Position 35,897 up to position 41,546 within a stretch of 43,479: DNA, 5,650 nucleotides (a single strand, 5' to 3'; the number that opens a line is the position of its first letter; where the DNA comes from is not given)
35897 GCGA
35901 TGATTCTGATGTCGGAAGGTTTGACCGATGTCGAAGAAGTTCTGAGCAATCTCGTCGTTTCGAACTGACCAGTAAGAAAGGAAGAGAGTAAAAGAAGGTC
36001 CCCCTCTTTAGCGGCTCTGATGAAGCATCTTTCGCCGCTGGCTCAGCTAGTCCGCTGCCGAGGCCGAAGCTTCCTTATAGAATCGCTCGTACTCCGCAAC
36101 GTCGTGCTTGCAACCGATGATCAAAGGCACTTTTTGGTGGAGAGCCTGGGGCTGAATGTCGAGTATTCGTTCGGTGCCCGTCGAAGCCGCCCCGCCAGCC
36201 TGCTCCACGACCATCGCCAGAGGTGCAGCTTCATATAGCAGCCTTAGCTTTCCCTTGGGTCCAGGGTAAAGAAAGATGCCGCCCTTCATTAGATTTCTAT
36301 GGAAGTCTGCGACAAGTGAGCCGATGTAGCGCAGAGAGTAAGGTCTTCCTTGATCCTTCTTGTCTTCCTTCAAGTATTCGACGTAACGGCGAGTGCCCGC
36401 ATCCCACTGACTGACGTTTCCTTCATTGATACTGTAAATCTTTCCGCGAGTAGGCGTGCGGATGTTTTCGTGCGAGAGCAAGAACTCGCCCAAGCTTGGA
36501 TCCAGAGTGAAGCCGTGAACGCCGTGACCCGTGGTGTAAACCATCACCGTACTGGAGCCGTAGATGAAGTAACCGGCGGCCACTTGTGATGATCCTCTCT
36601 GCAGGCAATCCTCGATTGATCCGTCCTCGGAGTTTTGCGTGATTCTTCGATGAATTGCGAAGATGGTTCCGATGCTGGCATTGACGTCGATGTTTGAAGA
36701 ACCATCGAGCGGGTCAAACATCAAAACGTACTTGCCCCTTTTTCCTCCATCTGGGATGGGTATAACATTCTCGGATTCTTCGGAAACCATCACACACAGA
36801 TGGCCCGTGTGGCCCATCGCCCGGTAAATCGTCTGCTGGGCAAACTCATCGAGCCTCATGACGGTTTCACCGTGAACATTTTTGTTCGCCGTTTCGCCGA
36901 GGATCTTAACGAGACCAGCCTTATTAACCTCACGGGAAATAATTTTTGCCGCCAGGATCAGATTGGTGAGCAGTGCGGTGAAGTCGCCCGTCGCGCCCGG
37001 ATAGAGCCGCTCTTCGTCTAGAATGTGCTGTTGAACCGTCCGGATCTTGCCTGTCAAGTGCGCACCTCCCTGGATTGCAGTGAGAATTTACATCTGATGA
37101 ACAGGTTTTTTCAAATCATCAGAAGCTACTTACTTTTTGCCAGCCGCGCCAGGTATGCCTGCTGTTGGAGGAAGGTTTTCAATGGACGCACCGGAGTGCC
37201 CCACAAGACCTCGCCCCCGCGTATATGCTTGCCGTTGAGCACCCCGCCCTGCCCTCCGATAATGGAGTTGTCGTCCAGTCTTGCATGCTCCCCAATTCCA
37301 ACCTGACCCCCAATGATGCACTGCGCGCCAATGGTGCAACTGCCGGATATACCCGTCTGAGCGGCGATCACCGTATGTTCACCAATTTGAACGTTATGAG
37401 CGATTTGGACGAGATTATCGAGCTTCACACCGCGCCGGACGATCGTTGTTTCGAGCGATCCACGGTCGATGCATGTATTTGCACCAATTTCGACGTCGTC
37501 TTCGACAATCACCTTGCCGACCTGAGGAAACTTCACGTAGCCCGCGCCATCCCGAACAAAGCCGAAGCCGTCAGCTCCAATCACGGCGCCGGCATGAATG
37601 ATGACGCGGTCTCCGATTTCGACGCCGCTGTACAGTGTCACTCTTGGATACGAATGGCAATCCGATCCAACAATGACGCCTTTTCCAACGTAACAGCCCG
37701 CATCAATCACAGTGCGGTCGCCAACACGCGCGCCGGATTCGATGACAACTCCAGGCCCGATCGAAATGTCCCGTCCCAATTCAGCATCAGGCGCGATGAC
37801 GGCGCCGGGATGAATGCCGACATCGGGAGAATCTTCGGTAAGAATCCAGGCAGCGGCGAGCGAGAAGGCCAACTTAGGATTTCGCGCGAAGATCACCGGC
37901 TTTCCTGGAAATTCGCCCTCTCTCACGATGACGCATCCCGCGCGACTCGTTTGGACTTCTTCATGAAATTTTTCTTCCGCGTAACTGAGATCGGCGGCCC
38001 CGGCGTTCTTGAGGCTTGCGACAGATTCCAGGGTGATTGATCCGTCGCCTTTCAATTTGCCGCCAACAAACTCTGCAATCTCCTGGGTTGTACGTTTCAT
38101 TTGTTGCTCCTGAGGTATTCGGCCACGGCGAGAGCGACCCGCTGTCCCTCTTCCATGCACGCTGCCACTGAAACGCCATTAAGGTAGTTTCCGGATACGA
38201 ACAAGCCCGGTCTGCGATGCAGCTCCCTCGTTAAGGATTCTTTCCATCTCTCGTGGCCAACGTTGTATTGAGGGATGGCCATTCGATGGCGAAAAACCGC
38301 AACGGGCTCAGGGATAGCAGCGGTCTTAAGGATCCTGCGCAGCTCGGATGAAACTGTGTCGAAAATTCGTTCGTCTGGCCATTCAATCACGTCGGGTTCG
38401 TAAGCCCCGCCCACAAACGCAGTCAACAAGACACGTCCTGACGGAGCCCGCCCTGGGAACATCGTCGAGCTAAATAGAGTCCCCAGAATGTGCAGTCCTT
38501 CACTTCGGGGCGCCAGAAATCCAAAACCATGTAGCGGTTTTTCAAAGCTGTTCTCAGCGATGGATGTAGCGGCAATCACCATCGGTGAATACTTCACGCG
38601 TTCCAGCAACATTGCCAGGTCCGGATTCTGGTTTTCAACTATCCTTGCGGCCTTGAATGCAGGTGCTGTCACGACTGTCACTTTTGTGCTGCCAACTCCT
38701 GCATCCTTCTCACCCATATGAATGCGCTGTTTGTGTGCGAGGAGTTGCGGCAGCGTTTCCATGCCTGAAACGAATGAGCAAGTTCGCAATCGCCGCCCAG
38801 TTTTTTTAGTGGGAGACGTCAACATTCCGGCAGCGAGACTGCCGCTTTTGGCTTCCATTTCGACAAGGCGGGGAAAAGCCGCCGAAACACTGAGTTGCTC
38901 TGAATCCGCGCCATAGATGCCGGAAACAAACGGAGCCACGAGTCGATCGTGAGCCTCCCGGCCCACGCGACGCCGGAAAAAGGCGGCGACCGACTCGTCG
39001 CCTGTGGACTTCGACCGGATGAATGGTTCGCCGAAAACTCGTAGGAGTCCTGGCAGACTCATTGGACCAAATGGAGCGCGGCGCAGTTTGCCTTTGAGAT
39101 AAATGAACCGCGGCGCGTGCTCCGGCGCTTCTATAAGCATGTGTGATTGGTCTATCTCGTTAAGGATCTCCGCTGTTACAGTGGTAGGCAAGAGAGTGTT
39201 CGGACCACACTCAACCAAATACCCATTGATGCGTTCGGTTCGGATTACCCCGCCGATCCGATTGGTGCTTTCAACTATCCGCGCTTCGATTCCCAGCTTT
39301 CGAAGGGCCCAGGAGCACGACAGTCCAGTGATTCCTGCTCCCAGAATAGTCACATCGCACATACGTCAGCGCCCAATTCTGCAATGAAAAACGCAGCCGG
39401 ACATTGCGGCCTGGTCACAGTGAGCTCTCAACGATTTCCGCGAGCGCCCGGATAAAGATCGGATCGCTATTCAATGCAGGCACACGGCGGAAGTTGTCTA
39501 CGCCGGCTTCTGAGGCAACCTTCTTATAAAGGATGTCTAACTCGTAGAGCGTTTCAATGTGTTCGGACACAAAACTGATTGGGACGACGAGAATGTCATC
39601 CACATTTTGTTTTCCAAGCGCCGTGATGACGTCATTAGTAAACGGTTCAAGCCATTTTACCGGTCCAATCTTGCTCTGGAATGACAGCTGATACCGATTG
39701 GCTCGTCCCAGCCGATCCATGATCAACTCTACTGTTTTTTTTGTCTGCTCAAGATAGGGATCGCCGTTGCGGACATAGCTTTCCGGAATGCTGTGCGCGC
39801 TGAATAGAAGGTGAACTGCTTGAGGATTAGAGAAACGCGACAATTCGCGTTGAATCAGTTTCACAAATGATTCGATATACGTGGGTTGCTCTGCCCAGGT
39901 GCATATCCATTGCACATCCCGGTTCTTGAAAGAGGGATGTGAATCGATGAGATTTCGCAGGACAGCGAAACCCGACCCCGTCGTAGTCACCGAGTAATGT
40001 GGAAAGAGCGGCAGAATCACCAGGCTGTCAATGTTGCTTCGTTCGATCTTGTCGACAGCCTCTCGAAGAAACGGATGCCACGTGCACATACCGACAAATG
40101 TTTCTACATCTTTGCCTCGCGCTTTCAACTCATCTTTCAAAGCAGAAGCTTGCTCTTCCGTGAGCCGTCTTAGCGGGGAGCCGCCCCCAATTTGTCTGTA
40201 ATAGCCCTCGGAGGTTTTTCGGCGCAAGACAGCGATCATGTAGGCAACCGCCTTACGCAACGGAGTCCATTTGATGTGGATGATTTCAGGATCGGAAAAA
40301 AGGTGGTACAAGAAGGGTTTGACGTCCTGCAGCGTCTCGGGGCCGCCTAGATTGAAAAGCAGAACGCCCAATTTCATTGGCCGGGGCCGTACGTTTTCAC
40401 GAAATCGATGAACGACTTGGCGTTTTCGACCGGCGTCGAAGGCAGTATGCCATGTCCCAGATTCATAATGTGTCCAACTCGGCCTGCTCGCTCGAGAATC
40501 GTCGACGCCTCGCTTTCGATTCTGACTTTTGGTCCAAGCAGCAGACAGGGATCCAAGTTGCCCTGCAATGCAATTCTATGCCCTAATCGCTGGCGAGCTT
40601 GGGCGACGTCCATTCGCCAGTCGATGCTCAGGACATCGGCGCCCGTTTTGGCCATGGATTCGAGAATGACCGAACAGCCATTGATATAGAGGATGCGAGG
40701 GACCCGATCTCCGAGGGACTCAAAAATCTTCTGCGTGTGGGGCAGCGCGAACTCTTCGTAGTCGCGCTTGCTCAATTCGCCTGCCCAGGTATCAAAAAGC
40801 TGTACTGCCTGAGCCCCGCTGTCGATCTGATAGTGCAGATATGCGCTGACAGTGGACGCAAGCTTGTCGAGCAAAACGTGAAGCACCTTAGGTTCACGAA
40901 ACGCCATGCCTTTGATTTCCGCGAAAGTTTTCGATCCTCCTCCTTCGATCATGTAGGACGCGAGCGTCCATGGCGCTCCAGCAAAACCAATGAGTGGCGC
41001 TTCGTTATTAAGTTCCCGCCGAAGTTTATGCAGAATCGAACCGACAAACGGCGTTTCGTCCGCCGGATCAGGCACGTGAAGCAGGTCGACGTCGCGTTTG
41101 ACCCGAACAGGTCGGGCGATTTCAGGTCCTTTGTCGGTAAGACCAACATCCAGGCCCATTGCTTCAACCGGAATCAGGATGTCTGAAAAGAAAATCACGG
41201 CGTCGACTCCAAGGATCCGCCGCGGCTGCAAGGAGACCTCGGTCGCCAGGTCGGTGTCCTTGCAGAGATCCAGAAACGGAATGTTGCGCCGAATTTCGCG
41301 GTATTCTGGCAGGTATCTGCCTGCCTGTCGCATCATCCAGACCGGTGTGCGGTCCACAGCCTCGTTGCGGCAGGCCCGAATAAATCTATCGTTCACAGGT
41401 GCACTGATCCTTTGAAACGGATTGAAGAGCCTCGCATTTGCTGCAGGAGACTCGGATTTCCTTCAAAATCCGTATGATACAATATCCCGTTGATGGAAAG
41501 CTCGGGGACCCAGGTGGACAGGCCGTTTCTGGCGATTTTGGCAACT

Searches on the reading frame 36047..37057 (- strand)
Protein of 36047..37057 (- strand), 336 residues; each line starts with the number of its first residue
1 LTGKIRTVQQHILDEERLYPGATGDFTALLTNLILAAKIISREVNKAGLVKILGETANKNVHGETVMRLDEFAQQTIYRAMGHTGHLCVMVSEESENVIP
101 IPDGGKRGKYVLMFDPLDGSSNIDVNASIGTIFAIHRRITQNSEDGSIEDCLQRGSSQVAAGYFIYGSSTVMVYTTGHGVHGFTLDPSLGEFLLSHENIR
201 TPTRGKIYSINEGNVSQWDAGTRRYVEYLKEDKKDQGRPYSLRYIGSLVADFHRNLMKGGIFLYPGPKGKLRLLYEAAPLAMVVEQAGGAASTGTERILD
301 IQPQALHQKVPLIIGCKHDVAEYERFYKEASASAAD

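Call 6: search_protein_families(library=pfam, proteins=[window:36047-37057:-])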
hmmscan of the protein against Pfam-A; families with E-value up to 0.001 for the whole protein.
window:36047-37057:- (336 aa): 2 families
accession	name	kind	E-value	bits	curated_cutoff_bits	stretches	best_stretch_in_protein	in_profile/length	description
PF00316.25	FBPase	-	9.2e-68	228.1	34.8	1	7-197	2-191/191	Fructose-1-6-bisphosphatase, N-terminal domain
PF18913.5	FBPase_C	-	1.1e-46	158.2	27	1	202-327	2-126/127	Fructose-1-6-bisphosphatase, C-terminal domain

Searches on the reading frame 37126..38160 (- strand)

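Call 6: search_protein_families(library=pfam, proteins=[window:37126-38160:-])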
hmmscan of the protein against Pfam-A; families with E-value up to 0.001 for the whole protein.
window:37126-38160:- (344 aa): 5 families
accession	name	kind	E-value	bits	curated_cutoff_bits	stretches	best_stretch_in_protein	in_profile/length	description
PF00132.30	Hexapep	-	3.5e-31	106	27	4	239-273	2-36/36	Bacterial transferase hexapeptide (six repeats)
PF04613.19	LpxD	-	2.6e-12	46.8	30.8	1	42-104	2-69/70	UDP-3-O-[3-hydroxymyristoyl] glucosamine N-acyltransferase, LpxD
PF25084.1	LbH_EIF2B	-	8.5e-12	45.5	54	2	242-302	7-65/105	EIF2B subunit epsilon LbH domain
PF14602.12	Hexapep_2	-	9.3e-06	25.7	27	0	158-196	4-34/34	Hexapeptide repeat of succinyl-transferase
PF25087.1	GMPPB_C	-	8.4e-05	22.7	39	0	114-152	5-43/110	GMPPB C-terminal domain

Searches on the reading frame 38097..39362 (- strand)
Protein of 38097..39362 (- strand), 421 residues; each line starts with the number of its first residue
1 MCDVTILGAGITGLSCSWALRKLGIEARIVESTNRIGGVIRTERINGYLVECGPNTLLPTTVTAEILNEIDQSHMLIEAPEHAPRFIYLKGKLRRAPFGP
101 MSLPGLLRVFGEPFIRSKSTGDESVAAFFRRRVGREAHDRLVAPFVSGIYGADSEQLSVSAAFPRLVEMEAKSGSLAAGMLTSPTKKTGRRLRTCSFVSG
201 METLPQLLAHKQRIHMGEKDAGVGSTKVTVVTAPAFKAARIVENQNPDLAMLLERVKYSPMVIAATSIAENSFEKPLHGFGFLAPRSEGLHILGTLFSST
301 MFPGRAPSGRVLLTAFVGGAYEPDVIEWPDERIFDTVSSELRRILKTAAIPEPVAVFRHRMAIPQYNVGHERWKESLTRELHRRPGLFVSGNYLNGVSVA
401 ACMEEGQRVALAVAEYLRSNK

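Call 6: search_protein_families(library=pfam, proteins=[window:38097-39362:-])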
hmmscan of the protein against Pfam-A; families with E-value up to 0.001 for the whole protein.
window:38097-39362:- (421 aa): 3 families
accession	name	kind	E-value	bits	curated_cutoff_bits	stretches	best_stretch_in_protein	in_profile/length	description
PF01593.30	Amino_oxidase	-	4.2e-39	135.5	19.8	1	11-413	1-442/443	Flavin containing amine oxidoreductase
PF13450.12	NAD_binding_8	-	1.2e-13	51.6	21.9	1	6-60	1-55/68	NAD(P)-binding Rossmann-like domain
PF01266.30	DAO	-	0.00016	21.8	27.9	1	3-37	1-35/353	FAD dependent oxidoreductase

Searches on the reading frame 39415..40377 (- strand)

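Call 6: search_protein_families(library=pfam, proteins=[window:39415-40377:-])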
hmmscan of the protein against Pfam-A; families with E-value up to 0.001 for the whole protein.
window:39415-40377:- (320 aa): 1 family
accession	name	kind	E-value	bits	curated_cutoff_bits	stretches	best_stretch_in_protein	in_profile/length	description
PF00762.24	Ferrochelatase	-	6.6e-109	364.2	27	1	2-319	1-316/317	Ferrochelatase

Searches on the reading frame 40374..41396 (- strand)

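Call 6: search_protein_families(library=pfam, proteins=[window:40374-41396:-])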
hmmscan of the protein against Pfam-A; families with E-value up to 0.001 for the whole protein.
window:40374-41396:- (340 aa): 1 family
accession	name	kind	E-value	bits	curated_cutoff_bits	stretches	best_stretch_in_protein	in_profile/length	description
PF01208.23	URO-D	-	1.2e-131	439.3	23.9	1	2-336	3-346/346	Uroporphyrinogen decarboxylase (URO-D)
